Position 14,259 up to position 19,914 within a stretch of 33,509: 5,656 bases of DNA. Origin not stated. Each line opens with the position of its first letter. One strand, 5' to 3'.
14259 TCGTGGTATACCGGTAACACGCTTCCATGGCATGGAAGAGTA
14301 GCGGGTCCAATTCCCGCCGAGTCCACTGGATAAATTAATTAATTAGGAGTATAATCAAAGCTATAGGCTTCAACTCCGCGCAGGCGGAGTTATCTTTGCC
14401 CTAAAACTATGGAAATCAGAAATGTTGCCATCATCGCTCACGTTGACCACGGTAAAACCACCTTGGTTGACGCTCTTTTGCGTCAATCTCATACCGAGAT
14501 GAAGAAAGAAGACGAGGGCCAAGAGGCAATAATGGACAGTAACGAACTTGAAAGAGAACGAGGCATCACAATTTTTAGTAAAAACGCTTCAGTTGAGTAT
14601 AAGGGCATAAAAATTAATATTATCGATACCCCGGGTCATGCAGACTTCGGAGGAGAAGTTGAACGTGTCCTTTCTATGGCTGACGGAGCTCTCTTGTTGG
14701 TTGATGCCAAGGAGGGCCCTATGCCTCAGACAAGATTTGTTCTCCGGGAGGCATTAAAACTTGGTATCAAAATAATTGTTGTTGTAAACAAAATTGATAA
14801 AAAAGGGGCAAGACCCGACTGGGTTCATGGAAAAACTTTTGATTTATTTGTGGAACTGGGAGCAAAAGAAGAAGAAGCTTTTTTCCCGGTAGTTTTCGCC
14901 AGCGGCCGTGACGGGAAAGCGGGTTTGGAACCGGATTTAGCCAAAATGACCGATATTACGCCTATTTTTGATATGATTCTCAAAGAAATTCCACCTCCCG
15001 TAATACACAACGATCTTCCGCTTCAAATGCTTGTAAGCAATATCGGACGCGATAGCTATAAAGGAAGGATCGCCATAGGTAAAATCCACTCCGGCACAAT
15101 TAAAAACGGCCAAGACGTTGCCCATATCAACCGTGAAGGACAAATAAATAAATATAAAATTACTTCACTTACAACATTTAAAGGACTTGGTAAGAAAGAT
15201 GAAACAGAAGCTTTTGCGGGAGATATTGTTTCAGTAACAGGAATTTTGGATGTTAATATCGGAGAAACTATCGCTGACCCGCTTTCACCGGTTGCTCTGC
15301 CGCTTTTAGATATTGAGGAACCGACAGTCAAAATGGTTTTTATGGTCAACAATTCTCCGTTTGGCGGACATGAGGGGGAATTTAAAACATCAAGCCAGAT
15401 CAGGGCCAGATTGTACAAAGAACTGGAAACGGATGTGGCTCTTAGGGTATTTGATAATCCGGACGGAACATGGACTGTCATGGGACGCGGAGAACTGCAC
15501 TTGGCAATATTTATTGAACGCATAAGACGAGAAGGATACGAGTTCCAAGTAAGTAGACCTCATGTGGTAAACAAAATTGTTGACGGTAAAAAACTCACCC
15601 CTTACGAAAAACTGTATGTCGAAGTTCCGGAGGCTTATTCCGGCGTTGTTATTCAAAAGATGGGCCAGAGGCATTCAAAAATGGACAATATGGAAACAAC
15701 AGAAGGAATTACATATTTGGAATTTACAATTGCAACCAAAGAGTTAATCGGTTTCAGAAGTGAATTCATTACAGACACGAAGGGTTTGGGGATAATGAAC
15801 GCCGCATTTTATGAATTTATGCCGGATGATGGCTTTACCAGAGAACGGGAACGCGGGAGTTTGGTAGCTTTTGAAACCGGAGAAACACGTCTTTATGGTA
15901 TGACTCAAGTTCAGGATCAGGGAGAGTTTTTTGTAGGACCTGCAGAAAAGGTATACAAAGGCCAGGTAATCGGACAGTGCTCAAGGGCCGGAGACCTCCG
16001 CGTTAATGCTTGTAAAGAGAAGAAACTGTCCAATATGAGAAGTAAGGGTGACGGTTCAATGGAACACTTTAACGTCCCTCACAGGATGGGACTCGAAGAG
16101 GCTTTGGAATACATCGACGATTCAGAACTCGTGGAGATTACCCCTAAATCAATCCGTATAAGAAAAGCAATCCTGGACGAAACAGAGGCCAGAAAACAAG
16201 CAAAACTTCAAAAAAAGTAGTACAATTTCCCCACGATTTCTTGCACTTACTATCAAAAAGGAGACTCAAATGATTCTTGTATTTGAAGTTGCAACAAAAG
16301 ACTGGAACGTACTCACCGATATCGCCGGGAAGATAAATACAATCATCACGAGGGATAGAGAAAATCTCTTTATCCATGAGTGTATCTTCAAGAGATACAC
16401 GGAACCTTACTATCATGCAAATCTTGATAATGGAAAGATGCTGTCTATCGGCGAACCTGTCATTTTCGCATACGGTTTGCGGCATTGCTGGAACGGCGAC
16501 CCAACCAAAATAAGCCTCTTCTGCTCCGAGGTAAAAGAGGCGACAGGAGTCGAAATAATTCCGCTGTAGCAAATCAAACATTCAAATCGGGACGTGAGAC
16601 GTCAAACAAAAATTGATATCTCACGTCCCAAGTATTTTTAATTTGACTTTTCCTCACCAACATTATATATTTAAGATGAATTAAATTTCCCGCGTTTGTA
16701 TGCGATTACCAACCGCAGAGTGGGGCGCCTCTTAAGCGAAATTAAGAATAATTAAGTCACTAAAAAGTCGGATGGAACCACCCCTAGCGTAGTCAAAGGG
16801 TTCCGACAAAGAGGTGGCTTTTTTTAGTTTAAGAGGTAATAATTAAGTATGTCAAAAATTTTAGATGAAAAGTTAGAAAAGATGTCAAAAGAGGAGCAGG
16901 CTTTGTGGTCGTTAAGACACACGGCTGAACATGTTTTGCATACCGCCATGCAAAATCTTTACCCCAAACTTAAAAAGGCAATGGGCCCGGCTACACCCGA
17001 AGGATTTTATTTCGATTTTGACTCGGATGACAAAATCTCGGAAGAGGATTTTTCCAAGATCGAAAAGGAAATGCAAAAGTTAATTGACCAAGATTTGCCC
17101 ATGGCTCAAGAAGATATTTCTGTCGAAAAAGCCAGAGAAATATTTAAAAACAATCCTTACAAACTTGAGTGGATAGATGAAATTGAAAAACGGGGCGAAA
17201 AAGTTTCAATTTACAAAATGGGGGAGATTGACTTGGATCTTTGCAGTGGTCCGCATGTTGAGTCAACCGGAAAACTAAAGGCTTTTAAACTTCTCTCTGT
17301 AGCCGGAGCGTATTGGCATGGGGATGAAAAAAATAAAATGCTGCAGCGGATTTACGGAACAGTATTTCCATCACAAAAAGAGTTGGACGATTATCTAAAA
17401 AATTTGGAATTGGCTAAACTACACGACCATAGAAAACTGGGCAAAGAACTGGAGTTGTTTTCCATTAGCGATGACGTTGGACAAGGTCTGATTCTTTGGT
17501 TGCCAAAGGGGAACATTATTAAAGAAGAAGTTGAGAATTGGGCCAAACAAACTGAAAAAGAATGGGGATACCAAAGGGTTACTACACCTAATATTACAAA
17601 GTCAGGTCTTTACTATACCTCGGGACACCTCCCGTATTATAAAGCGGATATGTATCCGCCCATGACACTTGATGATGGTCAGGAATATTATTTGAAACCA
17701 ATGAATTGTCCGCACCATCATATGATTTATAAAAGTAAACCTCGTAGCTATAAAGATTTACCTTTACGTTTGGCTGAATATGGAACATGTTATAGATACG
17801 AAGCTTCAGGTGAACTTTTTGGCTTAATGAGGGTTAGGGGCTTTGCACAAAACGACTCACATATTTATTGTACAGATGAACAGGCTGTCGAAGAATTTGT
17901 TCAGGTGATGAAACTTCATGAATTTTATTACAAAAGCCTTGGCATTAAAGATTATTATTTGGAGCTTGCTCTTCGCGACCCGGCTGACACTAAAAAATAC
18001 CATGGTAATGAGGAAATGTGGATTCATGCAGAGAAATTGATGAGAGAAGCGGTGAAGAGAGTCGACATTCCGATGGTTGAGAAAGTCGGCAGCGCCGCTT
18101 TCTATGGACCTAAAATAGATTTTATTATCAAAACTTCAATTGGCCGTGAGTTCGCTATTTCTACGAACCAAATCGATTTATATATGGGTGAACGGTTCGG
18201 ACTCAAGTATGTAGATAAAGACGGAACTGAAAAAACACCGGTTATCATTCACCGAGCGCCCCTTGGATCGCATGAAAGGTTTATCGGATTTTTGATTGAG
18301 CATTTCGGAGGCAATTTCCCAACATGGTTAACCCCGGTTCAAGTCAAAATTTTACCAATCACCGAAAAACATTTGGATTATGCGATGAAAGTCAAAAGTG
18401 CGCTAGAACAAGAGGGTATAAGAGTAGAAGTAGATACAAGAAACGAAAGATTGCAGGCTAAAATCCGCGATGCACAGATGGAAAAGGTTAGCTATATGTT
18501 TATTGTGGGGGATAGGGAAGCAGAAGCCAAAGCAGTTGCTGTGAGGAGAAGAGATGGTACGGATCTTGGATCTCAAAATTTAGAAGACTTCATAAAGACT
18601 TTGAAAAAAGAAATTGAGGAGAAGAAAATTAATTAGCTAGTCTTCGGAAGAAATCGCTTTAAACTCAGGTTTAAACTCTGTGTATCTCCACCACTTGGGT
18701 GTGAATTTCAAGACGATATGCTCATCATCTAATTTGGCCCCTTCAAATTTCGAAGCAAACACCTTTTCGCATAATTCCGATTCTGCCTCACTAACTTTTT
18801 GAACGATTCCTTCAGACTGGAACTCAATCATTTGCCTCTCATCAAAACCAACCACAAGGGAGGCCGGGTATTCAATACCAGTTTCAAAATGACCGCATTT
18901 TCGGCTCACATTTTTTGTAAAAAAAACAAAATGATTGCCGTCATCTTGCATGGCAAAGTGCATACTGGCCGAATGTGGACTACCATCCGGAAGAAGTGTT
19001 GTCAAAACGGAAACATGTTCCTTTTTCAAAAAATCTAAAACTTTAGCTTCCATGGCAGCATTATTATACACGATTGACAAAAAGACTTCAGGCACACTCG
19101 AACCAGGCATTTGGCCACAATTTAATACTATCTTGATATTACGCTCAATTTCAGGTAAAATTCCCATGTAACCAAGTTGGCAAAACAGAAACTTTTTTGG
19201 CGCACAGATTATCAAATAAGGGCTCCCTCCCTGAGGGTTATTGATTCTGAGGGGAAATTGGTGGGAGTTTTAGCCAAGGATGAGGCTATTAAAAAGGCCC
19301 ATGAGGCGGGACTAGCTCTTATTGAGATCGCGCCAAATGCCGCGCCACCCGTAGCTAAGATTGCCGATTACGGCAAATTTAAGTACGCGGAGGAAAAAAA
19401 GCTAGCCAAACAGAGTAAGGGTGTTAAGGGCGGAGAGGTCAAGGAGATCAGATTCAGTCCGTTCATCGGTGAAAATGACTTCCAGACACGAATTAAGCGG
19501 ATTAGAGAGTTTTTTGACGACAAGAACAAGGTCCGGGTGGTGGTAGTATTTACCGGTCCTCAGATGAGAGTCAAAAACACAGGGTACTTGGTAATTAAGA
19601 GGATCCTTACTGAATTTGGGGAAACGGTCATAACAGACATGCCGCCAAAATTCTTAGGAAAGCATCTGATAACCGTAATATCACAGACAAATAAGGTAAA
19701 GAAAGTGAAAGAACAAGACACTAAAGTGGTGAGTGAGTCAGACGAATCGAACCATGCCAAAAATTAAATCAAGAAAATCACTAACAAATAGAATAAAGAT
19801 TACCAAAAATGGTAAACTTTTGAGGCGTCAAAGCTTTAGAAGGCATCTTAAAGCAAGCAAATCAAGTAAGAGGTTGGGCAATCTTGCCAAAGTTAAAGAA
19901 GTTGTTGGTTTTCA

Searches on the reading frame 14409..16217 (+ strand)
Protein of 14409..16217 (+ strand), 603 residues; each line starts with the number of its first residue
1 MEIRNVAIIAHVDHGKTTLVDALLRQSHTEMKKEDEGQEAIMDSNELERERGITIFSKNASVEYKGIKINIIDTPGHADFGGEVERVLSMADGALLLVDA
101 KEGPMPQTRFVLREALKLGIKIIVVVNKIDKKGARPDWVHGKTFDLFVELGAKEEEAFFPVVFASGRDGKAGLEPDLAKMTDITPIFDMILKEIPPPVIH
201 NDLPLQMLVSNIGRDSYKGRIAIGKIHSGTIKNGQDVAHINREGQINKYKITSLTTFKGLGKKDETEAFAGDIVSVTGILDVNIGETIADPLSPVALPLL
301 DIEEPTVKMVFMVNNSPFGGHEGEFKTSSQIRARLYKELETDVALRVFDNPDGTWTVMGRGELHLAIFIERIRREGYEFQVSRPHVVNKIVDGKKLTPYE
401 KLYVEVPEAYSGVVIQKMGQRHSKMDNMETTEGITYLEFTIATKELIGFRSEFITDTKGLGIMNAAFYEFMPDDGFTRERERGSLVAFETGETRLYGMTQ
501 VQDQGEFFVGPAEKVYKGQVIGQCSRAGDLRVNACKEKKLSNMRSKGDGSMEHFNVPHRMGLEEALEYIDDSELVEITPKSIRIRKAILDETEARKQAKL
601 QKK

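Call 86: search_protein_families(library=pfam, proteins=[window:14409-16217:+], max_evalue=0.0001)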
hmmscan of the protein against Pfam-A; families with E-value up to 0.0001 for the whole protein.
window:14409-16217:+ (603 aa): 8 families
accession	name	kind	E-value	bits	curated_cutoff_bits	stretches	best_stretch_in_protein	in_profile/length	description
PF00009.33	GTP_EFTU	-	4.1e-58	196.5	26.5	1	2-195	2-187/188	Elongation factor Tu GTP binding domain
PF21018.2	BipA_C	-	2e-40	137.4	23.8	1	482-590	1-109/110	TypA/BipA C-terminal domain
PF00679.30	EFG_C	-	4.3e-16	59.2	27.9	1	398-471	5-79/89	Elongation factor G C-terminus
PF03144.31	GTP_EFTU_D2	-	7.7e-11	42.7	30.3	1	219-289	1-73/73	Elongation factor Tu domain 2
PF22042.2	EF-G_D2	-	2.8e-10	40.6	27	1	205-288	2-81/84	Elongation factor G domain 2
PF01926.29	MMR_HSR1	-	2.1e-07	31.5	21.9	1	6-128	2-113/113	50S ribosome-binding GTPase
PF14492.12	EFG_III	-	1.6e-05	25.3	27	0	329-381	19-73/75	Elongation Factor G, domain III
PF00735.24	Septin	-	6.7e-05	22.7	26.2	0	6-80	7-75/280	Septin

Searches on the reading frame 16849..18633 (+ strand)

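Call 86: search_protein_families(library=pfam, proteins=[window:16849-18633:+], max_evalue=0.0001)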
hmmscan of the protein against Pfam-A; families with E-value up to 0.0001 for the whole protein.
window:16849-18633:+ (595 aa): 3 families
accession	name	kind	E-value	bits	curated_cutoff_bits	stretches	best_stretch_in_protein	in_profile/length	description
PF00587.30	tRNA-synt_2b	-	4.4e-43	147.9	29.3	1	275-486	5-179/179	tRNA synthetase class II core domain (G, H, P, S and T)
PF03129.25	HGTP_anticodon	-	2.6e-24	85.6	21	1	498-587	1-93/94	Anticodon binding domain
PF07973.19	tRNA_SAD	-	6.6e-18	64.9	24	1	119-169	1-44/44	Threonyl and Alanyl tRNA synthetase second additional domain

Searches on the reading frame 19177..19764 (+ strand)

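Call 86: search_protein_families(library=pfam, proteins=[window:19177-19764:+], max_evalue=0.0001)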
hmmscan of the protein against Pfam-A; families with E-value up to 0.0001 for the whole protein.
window:19177-19764:+ (196 aa): 2 families
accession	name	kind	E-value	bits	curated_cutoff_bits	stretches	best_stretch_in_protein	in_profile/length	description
PF05198.21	IF3_N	-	2.1e-24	85.9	26.9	1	12-78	3-69/70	Translation initiation factor IF-3, N-terminal domain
PF00707.27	IF3_C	-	4.2e-20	71.9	34.8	1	87-170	2-85/86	Translation initiation factor IF-3, C-terminal domain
